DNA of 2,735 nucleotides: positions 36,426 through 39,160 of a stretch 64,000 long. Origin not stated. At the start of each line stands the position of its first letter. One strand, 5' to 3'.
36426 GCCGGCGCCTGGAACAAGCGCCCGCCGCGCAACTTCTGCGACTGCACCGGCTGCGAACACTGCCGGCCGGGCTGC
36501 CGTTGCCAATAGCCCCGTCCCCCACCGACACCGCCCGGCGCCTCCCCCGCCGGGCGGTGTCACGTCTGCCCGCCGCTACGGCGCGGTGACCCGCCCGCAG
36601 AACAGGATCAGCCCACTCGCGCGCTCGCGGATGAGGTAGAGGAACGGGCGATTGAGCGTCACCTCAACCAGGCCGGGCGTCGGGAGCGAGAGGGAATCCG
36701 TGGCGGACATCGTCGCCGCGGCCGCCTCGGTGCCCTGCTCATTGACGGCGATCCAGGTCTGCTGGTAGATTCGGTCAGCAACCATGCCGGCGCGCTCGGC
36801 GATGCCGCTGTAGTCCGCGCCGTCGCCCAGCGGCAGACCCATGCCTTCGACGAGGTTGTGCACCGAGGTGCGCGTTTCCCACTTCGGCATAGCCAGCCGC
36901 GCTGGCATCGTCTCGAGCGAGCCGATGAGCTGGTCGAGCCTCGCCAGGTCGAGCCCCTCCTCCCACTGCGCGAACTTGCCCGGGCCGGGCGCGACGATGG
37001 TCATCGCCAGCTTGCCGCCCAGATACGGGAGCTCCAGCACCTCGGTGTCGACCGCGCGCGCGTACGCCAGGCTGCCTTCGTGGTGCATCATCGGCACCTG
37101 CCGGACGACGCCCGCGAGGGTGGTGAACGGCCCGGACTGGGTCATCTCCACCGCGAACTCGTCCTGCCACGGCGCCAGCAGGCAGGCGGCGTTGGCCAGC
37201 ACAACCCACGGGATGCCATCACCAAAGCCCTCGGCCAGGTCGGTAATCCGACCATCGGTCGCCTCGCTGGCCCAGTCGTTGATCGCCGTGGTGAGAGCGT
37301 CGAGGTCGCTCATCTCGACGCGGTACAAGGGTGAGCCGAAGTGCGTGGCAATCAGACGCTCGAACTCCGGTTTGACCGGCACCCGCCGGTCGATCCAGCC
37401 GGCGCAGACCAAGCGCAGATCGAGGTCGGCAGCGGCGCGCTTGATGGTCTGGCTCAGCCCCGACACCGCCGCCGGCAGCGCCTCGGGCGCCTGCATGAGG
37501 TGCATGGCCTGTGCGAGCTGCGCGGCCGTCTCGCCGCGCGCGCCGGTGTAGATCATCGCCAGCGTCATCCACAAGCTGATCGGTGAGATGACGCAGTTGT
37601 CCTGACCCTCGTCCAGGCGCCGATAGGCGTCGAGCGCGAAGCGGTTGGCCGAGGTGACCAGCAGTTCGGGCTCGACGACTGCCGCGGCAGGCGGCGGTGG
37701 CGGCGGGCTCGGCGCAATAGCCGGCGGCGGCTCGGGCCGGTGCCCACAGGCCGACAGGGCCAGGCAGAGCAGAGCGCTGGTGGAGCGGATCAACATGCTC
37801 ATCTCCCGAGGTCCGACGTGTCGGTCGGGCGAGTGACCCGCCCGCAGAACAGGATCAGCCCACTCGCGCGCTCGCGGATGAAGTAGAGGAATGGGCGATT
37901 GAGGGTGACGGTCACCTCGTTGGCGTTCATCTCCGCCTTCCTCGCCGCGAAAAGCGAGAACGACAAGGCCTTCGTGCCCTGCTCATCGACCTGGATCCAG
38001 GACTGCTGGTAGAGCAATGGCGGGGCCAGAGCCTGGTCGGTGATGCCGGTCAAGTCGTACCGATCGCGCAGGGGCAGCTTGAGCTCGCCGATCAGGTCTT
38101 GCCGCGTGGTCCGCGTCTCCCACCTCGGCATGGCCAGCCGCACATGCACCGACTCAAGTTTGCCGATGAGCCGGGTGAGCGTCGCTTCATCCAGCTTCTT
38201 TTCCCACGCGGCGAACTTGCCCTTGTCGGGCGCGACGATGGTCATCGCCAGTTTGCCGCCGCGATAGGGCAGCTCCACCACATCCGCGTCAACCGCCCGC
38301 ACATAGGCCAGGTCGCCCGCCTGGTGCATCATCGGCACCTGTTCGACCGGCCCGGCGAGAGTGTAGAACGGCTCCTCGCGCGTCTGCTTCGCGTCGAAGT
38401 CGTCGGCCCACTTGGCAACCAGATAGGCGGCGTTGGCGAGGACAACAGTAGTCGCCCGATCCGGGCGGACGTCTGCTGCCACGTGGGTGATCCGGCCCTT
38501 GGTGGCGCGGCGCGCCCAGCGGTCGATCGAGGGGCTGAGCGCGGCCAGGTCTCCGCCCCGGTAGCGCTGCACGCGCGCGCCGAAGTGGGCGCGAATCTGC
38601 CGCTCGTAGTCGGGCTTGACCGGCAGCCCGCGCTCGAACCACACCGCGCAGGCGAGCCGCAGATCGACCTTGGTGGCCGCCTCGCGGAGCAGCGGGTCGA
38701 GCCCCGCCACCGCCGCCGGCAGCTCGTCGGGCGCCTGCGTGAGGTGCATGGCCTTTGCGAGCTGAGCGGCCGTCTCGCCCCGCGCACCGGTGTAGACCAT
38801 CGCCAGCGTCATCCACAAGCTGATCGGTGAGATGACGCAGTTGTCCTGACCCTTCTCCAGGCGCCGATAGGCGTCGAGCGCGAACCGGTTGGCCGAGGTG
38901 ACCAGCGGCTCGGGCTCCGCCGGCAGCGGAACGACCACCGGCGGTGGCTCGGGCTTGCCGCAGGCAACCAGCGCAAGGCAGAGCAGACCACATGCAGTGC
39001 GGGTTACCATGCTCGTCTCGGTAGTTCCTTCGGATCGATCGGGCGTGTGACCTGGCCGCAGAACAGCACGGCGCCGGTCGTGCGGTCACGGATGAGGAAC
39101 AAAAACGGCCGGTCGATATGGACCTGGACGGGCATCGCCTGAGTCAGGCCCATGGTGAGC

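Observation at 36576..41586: Operon of four translationally coupled lipoprotein serpins with unrelated reactive-centre loops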

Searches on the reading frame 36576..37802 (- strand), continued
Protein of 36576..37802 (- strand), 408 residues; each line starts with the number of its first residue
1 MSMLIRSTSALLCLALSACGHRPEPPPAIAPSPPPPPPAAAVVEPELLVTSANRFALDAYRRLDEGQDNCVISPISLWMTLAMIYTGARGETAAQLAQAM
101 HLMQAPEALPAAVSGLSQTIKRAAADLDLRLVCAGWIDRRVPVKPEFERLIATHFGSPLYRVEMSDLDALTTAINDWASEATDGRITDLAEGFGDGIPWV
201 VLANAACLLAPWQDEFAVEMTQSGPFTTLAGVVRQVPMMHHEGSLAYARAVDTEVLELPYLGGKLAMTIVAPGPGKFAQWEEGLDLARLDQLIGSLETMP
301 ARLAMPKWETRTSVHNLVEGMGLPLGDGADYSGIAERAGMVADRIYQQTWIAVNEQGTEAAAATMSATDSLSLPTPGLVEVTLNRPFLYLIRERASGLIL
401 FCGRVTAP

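Call 24: find_related_loci(query=A1, collection=metagenome_contigs, flank=10000)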
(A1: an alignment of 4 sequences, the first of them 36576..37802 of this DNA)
Query A1 (408 aa) in metagenome_contigs; peptide patterns used: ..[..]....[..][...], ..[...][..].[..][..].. (x = any residue, [..] = any of these).
600 stretches matched a pattern (row limit reached: there are more); 321 encode a relative of the query (tblastn E <= 1e-3); the best 80 are kept; 80 distinct loci.
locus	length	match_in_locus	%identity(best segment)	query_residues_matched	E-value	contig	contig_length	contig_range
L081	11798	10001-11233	36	16-408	7e-64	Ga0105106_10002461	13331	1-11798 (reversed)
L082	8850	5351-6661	33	11-408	3e-63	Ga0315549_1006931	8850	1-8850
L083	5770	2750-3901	36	38-408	8e-62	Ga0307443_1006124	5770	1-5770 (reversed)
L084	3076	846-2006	35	47-408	2e-62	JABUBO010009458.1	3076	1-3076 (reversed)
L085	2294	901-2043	34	38-408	3e-62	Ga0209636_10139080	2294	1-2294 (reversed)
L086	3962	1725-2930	35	34-408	1e-60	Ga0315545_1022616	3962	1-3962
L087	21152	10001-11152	34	38-408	2e-56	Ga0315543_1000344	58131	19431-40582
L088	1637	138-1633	36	67-408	1e-58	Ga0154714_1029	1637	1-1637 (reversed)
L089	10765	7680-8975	32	11-408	1e-55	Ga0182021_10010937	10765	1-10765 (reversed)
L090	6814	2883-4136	34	8-408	1e-55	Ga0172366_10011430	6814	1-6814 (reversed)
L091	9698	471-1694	32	23-408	3e-55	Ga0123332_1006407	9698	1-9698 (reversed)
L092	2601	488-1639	35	38-408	1e-55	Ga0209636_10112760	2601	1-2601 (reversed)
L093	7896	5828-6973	34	42-408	3e-54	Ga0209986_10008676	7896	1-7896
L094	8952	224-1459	33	10-408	2e-54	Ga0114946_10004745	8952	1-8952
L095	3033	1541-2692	34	38-408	3e-54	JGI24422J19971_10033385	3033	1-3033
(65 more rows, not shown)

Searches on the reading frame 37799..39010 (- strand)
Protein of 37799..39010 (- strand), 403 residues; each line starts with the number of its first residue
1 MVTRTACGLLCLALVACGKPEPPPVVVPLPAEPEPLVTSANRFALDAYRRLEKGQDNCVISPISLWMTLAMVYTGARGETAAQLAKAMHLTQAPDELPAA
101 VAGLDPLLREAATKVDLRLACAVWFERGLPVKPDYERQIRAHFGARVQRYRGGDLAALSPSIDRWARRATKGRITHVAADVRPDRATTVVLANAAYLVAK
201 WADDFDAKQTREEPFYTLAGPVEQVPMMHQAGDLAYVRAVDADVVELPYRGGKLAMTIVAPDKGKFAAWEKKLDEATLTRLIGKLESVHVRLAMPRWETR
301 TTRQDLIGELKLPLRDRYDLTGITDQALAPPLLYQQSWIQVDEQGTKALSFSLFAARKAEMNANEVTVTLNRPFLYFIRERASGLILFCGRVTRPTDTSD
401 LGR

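Call 3: search_protein_families(library=pfam, proteins=[window:37799-39010:-], max_evalue=0.01)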
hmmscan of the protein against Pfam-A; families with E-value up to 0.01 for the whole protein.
window:37799-39010:- (403 aa): 1 family
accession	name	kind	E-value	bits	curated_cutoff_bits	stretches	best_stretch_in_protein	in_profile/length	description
PF00079.25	Serpin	-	2.5e-76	257.8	27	1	39-395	2-370/370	Serpin (serine protease inhibitor)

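Call 4: search_protein_families(library=ncbifam, proteins=[window:37799-39010:-], max_evalue=0.01)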
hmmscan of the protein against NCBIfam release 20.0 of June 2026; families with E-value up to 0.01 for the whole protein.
window:37799-39010:- (403 aa): 0 families

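Call 56: predict_structure(alignment_id=A2)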
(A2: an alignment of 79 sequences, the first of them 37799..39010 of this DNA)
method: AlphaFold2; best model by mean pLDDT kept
length: 403 residues; sequences in the alignment: 79
mean_pLDDT: 87.1   pTM: 0.85
mean pLDDT of the five models: 87.1, 87.0, 86.7, 86.2, 85.5
residues with pLDDT >= 90: 271; 70-90: 90; 50-70: 27; < 50: 15
segments of 3 or more residues with pLDDT < 50: 356-365
pLDDT, mean of each block of 10 residues (from residue 1): 53 59 76 93 95 87 96 95 95 93 92 93 93 95 94 84 92 84 81 95 95 91 93 92 96 96 93 92 92 94 87 82 83 90 94 55 53 96 96 80 44
secondary structure, 60 per line:
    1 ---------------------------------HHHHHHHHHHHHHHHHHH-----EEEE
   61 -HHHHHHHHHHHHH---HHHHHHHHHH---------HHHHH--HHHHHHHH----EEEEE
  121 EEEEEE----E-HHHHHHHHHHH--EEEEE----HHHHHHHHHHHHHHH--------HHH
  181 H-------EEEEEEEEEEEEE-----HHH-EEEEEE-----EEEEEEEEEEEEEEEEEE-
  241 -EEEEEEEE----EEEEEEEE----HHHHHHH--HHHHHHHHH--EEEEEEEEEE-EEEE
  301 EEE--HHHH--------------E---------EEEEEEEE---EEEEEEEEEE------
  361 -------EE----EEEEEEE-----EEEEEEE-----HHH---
elements in order: H34-51 E57-60 H62-74 H78-87 H97-101 H104-111 E116-126 H133-143 E146-150 H155-169 H178-181 E189-201 E211-216 E222-239 E242-249 E254-261 H266-272 H275-283 E286-295 E297-303 H306-309 E334-341 E345-354 E374-380 E386-392

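Call 59: fold_search(model_id=the predicted structure, library=pdb)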
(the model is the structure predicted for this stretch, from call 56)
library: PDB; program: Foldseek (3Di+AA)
matches with E <= 10: 1170; with E <= 0.001: 415
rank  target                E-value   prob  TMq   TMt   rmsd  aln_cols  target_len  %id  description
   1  1e05_L                3.8e-35  1.00  0.81  0.78   3.1       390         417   26  PLASMA ALPHA ANTITHROMBIN-III (released 2000-06-02)
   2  1e04_L                5.1e-35  1.00  0.81  0.79   3.2       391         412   26  PLASMA BETA ANTITHROMBIN-III (released 2000-06-02)
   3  1nq9_L                3.6e-34  1.00  0.80  0.78   5.3       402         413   26  Crystal Structure of Antithrombin in the Pentasaccharide-Bound Intermediate State (released 2003-09-30)
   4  1r1l_L                6.0e-34  1.00  0.80  0.79   4.4       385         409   27  Structure of dimeric antithrombin complexed with a P14-P9 reactive loop peptide and an exogenous tripeptide (formyl-no (released 2004-10-05)
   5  2hij_L                9.0e-34  1.00  0.81  0.80   4.7       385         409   27  Crystal Structure of P14 Alanine Variant of Antithrombin (released 2007-06-19)
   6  1azx_L                1.4e-33  1.00  0.80  0.78   4.4       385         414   27  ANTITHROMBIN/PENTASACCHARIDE COMPLEX (released 1999-01-13)
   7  1oyh_L                2.9e-33  1.00  0.81  0.79   4.4       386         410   26  Crystal Structure of P13 Alanine Variant of Antithrombin (released 2004-04-13)
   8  3cvm_A                3.2e-33  1.00  0.81  0.86   3.8       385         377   25  High resolution structure of a stable Plasminogen activator inhibitor type-1 in its protease cleaved form (released 2008-08-19)
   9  1jvq_L                4.5e-33  1.00  0.80  0.80   3.2       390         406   26  Crystal structure at 2.6A of the ternary complex between antithrombin, a P14-P8 reactive loop peptide, and an exogenou (released 2003-06-03)
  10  2beh_L                4.5e-33  1.00  0.80  0.80   4.0       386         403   25  Crystal structure of antithrombin variant S137A/V317C/T401C with plasma latent antithrombin (released 2005-11-01)
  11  1dzg_L                4.5e-33  1.00  0.80  0.78   5.0       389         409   28  N135Q-S380C-ANTITHROMBIN-III (released 2000-05-26)
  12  1e03_L                6.1e-33  1.00  0.80  0.76   4.6       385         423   27  PLASMA ALPHA ANTITHROMBIN-III AND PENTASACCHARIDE (released 2000-06-02)
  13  1dzh_L                6.4e-33  1.00  0.80  0.79   3.6       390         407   26  P14-FLUORESCEIN-N135Q-S380C-ANTITHROMBIN-III (released 2000-05-26)
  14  4eb1_L                1.1e-32  1.00  0.80  0.82   3.3       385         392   26  Hyperstable in-frame insertion variant of antithrombin (released 2012-07-18)
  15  2ant_L                2.3e-32  1.00  0.80  0.80   3.1       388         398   26  THE 2.6 A STRUCTURE OF ANTITHROMBIN INDICATES A CONFORMATIONAL CHANGE AT THE HEPARIN BINDING SITE (released 1997-06-16)
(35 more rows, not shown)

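Call 77: search_solved_structures(query=window:37799-39010:-, show_alignments=1, max_evalue=1e-30)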
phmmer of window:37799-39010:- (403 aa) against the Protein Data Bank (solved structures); distinct sequences matched with E-value up to 1e-30: 17.
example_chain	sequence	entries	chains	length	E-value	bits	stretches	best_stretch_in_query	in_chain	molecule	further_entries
4ga7_A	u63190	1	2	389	2.5e-38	135.6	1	36-395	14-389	Leukocyte elastase inhibitor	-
5ncs_A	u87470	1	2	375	5.2e-37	131.3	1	39-392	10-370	Serpin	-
6ee5_A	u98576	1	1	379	9.7e-36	127.1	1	37-395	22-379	Conserpin-AATRCL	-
2hij_I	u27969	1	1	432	2.2e-35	125.9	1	39-395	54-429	Antithrombin-III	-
3kcg_I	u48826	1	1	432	4.4e-35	124.9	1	39-395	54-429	Antithrombin-III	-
1ant_L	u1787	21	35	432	5.6e-35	124.6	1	39-395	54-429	ANTITHROMBIN | ANTITHROMBIN III | PROTEIN (ANTITHROMBIN-III)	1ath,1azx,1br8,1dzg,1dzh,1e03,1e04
2b4x_L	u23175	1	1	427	5.8e-35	124.5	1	39-395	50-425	Antithrombin-III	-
5cdx_A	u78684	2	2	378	6.9e-35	124.3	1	37-395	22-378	Conserpin | Conserpin in the latent state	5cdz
1oyh_I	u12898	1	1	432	8e-35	124.1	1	39-395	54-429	Antithrombin-III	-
1dzg_I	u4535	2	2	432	1e-34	123.7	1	39-395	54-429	ANTITHROMBIN-III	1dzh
2b4x_I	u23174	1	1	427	2.1e-34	122.7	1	39-395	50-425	Antithrombin-III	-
5ce0_A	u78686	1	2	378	2.5e-34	122.4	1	37-395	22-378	Native conserpin with Z-variant (E342K)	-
1t1f_A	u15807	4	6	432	3e-34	122.2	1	39-395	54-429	Antithrombin-III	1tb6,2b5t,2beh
2gd4_I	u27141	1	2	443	3.3e-34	122.1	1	39-395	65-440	Antithrombin-III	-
8gxv_A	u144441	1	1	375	1e-33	120.4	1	39-395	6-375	Proteinase inhibitor I4 serpin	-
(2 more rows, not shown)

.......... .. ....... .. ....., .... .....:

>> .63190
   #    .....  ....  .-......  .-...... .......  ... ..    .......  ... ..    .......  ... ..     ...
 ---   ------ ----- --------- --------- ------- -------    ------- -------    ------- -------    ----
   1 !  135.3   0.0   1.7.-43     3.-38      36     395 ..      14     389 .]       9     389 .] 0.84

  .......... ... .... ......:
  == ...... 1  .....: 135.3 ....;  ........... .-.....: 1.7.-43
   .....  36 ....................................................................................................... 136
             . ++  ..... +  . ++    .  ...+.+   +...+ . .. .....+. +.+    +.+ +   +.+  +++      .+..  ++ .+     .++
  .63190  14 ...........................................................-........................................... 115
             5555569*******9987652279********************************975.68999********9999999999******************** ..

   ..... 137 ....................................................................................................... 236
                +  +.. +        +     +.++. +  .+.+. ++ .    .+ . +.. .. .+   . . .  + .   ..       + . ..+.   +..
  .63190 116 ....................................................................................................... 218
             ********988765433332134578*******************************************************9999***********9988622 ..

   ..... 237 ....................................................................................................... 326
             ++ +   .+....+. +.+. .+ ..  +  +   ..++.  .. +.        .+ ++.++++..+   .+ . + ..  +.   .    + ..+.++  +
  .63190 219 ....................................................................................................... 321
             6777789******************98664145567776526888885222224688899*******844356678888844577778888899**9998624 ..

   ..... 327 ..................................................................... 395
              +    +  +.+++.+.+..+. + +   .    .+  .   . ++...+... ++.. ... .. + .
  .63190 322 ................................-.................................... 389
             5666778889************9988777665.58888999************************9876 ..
